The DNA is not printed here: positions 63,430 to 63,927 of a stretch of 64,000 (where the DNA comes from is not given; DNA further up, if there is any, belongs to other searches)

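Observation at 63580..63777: Strong-SD, Cys-rich 65-aa peptide sandwiched between two TlpA-like thiol:disulfide oxidoreductase genes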

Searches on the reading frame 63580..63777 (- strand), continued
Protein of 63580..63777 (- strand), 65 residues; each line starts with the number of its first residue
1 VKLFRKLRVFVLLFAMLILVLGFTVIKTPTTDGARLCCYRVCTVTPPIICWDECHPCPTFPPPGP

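Call 41: find_homologous_proteins(query=A5, max_evalue=0.001)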
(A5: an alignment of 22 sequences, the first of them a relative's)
Query A5 (22 sequences) (66 aa, profile of the alignment): 95 proteins with E <= 0.001 among 8000 candidates.
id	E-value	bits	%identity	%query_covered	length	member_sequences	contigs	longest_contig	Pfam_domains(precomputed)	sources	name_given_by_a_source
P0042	1.0e-25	107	65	94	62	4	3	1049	-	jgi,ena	-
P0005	3.1e-25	106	44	94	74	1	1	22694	-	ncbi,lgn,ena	-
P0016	1.5e-24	103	50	94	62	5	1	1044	-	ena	-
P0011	2.2e-24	103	40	94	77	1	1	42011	-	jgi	jgi:hypothetical protein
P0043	5.5e-24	102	58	94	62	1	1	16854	-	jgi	jgi:hypothetical protein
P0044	6.8e-24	101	63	94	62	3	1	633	-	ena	-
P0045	8.5e-24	101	56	89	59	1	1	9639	-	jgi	-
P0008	2.0e-23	100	47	94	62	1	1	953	-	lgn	-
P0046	3.0e-23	99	59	85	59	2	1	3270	-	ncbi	ncbi:MAG: hypothetical protein AB1746_15440 [Candidatus Zixiibacteriota bacterium]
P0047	3.0e-23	99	55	94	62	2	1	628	-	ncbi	-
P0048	3.3e-23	99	61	86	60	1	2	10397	-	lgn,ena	-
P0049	4.8e-23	99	70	82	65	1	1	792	-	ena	-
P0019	9.1e-23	98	100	100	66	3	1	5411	-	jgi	jgi:hypothetical protein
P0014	1.2e-22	97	37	89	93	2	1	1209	-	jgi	jgi:hypothetical protein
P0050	1.3e-22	97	45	88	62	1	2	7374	-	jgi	-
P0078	6.5e-20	89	53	94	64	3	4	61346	-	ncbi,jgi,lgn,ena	-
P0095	3.4e-17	80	47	94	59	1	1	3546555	-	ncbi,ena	-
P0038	4.5e-16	76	38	92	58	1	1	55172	-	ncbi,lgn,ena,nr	ncbi:MAG TPA: hypothetical protein VJS92_03810 [Candidatus Polarisedimenticolaceae bacterium]|nr:hyp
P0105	1.1e-15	75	40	94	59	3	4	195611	-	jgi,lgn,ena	jgi:hypothetical protein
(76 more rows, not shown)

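Call 42: find_encoding_contigs(protein=P0095, flank=5000, max_places=2)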
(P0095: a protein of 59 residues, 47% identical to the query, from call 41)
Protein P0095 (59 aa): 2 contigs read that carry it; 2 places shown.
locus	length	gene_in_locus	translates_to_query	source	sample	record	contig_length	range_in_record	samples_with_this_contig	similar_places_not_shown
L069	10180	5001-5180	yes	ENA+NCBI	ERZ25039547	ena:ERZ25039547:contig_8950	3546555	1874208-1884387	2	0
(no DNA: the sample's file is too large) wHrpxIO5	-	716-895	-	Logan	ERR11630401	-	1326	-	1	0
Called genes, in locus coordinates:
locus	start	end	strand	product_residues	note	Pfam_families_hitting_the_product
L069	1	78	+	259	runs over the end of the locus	PF01507:PAPS_reduct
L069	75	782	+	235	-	PF13241:NAD_binding_7, PF14824:Sirohm_synth_M (weak), PF10414:CysG_dimeriser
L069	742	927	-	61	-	-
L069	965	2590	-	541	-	PF04151:PPC (faint)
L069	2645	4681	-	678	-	PF01839:FG-GAP (weak), PF13517:FG-GAP_3 (weak), PF01839:FG-GAP, PF13517:FG-GAP_3 (weak), PF01839:FG-GAP, PF13517:FG-GAP_3 (weak), PF01839:FG-GAP (weak), PF11617:Cu-binding_MopE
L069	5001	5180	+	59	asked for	-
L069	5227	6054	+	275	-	PF13489:Methyltransf_23, PF01209:Ubie_methyltran, PF13847:Methyltransf_31, PF08241:Methyltransf_11, PF08242:Methyltransf_12, PF13649:Methyltransf_25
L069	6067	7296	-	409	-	PF00375:SDF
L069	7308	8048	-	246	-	PF00106:adh_short, PF08659:KR, PF13561:adh_short_C2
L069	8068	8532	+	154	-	-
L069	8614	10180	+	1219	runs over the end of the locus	PF07676:PD40 (faint), PF26549:Tricorn_N (faint), PF18998:Flg_new_2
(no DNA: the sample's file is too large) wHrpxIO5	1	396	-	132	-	?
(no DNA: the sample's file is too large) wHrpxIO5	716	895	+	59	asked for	-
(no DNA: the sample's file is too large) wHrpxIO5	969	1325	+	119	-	?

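Call 43: find_encoding_contigs(protein=P0038, flank=5000, max_places=2)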
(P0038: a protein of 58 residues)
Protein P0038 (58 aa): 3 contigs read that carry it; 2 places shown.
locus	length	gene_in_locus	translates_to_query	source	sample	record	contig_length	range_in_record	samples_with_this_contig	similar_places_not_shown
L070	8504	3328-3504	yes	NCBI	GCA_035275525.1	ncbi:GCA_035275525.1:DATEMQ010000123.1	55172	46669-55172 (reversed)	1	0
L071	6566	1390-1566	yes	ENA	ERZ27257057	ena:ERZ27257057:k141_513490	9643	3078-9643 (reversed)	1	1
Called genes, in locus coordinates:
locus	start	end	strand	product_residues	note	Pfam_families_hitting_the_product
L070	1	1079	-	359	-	?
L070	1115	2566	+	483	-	PF00069:Pkinase, PF07714:PK_Tyr_Ser-Thr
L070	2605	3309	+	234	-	-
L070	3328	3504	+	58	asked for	-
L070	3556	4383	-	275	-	PF04495:GRASP55_65 (faint), PF00595:PDZ (weak), PF13180:PDZ_2, PF14685:PDZ_Tricorn (faint), PF17820:PDZ_6 (weak), PF00595:PDZ, PF13180:PDZ_2, PF17820:PDZ_6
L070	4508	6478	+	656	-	PF00128:Alpha-amylase (weak)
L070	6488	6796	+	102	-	-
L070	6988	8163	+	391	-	PF13560:HTH_31, PF01381:HTH_3 (weak), PF12844:HTH_19 (weak), PF07719:TPR_2 (faint), PF17874:TPR_MalT (weak)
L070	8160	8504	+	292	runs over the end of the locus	-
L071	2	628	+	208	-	?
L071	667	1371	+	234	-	-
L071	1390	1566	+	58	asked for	-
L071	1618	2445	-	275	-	PF04495:GRASP55_65 (faint), PF00595:PDZ (weak), PF13180:PDZ_2, PF14685:PDZ_Tricorn (faint), PF17820:PDZ_6 (weak), PF00595:PDZ, PF13180:PDZ_2, PF17820:PDZ_6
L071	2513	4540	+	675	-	PF00128:Alpha-amylase (weak)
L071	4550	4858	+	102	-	-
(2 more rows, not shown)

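Call 44: find_encoding_contigs(protein=P0105, flank=5000, max_places=2)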
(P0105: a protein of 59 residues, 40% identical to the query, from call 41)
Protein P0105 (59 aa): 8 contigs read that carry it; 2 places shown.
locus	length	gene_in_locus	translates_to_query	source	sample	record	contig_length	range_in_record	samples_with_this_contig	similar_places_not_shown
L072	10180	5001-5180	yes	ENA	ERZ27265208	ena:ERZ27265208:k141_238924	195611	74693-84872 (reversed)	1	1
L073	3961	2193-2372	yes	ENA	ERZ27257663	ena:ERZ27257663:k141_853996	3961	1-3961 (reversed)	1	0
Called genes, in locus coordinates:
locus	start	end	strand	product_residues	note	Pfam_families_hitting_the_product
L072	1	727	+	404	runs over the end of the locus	PF12704:MacB_PCD, PF02687:FtsX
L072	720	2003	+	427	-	PF12704:MacB_PCD, PF02687:FtsX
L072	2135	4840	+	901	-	-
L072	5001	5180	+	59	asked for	-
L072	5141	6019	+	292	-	PF03476:MOSC_N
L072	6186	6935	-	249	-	PF00072:Response_reg, PF04397:LytTR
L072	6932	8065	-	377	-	PF06580:His_kinase, PF02518:HATPase_c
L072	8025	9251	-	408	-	PF08547:CIA30 (weak)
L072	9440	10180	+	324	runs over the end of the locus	PF00165:HTH_AraC (faint), PF12833:HTH_18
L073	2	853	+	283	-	?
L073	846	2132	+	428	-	PF12704:MacB_PCD, PF02687:FtsX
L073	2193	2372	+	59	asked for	-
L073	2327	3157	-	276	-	-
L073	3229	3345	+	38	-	-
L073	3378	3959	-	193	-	?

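Call 55: search_solved_structures(query=A4, max_evalue=0.001)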
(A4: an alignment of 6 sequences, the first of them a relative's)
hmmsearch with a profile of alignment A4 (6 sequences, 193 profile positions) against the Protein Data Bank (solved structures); distinct sequences matched with E-value up to 0.001: 24.
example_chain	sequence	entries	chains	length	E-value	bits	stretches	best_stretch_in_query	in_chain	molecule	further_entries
3c71_A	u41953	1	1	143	1.2e-15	60.9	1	59-189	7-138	Thiol-disulfide oxidoreductase resA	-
3erw_A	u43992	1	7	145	2.2e-15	60.1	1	66-182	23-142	Sporulation thiol-disulfide oxidoreductase A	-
3c73_A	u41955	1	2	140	6.3e-15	58.6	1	59-189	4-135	Thiol-disulfide oxidoreductase resA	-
1st9_A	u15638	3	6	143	8e-15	58.2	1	59-189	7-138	Thiol-disulfide oxidoreductase resA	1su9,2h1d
2h1b_A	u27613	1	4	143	8.6e-15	58.1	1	59-189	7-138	Thiol-disulfide oxidoreductase resA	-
2f9s_A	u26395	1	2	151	9.5e-15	58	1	59-188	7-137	Thiol-disulfide oxidoreductase resA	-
2h1a_A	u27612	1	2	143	2.1e-13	53.6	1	59-189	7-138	Thiol-disulfide oxidoreductase resA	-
2h19_A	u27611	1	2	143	2.2e-13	53.5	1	59-189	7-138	Thiol-disulfide oxidoreductase resA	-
4nmu_A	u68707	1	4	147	2.8e-12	49.9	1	57-182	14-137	Thiol-disulfide oxidoreductase ResA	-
2h1g_A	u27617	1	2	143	5.3e-12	49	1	59-189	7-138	Thiol-disulfide oxidoreductase resA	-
3kcm_A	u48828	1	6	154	1.4e-07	34.6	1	65-186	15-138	Thioredoxin family protein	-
5um7_A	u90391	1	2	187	1e-06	31.8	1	8-177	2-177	Thioredoxin signature protein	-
2yp6_A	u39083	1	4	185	5.1e-06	29.5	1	32-178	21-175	THIOREDOXIN FAMILY PROTEIN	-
3or5_A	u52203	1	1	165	1.1e-05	28.3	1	59-187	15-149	Thiol:disulfide interchange protein, thioredoxin family protein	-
2lrn_A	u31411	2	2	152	1.4e-05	28.1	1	58-169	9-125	Thiol:disulfide interchange protein | Putative thiol-disulfide oxidoreductase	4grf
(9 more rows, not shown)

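Call 56: search_solved_structures(query=A7, max_evalue=10)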
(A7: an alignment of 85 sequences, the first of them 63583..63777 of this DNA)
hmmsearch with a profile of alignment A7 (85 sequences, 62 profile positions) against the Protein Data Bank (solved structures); distinct sequences matched with E-value up to 10: 0.

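Call 57: predict_structure(alignment_id=A7)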
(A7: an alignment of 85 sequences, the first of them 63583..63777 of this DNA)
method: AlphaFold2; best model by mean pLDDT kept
length: 65 residues; sequences in the alignment: 85
mean_pLDDT: 85.3   pTM: 0.38
mean pLDDT of the five models: 85.3, 85.0, 84.9, 80.8, 79.3
residues with pLDDT >= 90: 31; 70-90: 24; 50-70: 10; < 50: 0
segments of 3 or more residues with pLDDT < 50: none
pLDDT, mean of each block of 10 residues (from residue 1): 83 96 85 78 95 85 63
secondary structure, 60 per line:
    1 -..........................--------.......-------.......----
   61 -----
elements in order: H2-27 E36-42 E50-56

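Call 65: fold_search(model_id=the predicted structure, library=pdb)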
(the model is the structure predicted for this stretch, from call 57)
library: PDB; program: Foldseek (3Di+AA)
matches with E <= 10: 1; with E <= 0.001: 0
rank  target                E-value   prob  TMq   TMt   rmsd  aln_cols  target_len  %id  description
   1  5knd_G                9.1e+00  0.05  0.26  0.12   8.0        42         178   14  Crystal structure of the Pi-bound V1 complex (released 2016-11-02)

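Call 78: search_protein_families(library=pfam, alignment_id=A7, max_evalue=0.01)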
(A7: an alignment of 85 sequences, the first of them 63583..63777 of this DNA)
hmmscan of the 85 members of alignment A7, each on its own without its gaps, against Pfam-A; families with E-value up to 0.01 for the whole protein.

A. member 1, window:63583-63777:- (65 aa): 1 family
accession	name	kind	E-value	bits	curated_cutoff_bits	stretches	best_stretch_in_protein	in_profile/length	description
PF23997.1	DUF7315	-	0.0056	17.6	27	1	1-34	7-40/102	Domain of unknown function (DUF7315)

B. families by the number of members that match (of 85 scanned): 4 families
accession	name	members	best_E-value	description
PF23997.1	DUF7315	6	0.00011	Domain of unknown function (DUF7315)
PF19747.4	DUF6234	6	0.00084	Family of unknown function (DUF6234)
PF14012.11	DUF4229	1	0.0047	Protein of unknown function (DUF4229)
PF13886.12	TM7S3_TM198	1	0.0091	TM7S3/TM198-like domain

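Call 90: predict_structure(alignment_id=A8)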
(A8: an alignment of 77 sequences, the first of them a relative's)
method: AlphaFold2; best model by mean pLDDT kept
length: 59 residues; sequences in the alignment: 77
mean_pLDDT: 83.4   pTM: 0.40
mean pLDDT of the five models: 83.4, 81.1, 80.7, 80.3, 79.4
residues with pLDDT >= 90: 25; 70-90: 25; 50-70: 9; < 50: 0
segments of 3 or more residues with pLDDT < 50: none
pLDDT, mean of each block of 10 residues (from residue 1): 86 95 83 66 92 78
secondary structure, 60 per line:
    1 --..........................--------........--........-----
elements in order: H3-28 E37-44 E47-54

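Call 95: find_encoding_contigs(protein=P0078, flank=5000, max_places=3)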
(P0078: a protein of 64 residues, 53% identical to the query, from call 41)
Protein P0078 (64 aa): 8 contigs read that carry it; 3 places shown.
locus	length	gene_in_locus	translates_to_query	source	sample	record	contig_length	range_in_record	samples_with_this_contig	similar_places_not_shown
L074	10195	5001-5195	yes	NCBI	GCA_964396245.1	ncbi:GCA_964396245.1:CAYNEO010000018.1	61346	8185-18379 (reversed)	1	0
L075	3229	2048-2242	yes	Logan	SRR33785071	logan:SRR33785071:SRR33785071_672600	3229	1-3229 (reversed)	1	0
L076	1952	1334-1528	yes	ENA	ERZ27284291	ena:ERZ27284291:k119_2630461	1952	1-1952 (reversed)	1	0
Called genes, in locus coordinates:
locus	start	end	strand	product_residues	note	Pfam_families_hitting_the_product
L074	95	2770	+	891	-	PF00082:Peptidase_S8, PF00801:PKD, PF18911:PKD_4, PF00801:PKD, PF18911:PKD_4, PF13860:FlgD_ig (weak), PF18962:Por_Secre_tail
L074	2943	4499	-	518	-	PF00691:OmpA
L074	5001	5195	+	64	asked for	-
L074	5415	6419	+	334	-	PF08240:ADH_N, PF00107:ADH_zinc_N (weak)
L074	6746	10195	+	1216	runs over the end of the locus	PF00082:Peptidase_S8, PF00801:PKD, PF18911:PKD_4, PF18911:PKD_4, PF00801:PKD, PF18911:PKD_4, PF00801:PKD, PF18911:PKD_4, +2 more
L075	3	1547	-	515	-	?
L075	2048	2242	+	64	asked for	-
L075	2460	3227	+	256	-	?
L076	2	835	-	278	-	?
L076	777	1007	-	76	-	-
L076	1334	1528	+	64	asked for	-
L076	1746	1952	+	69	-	?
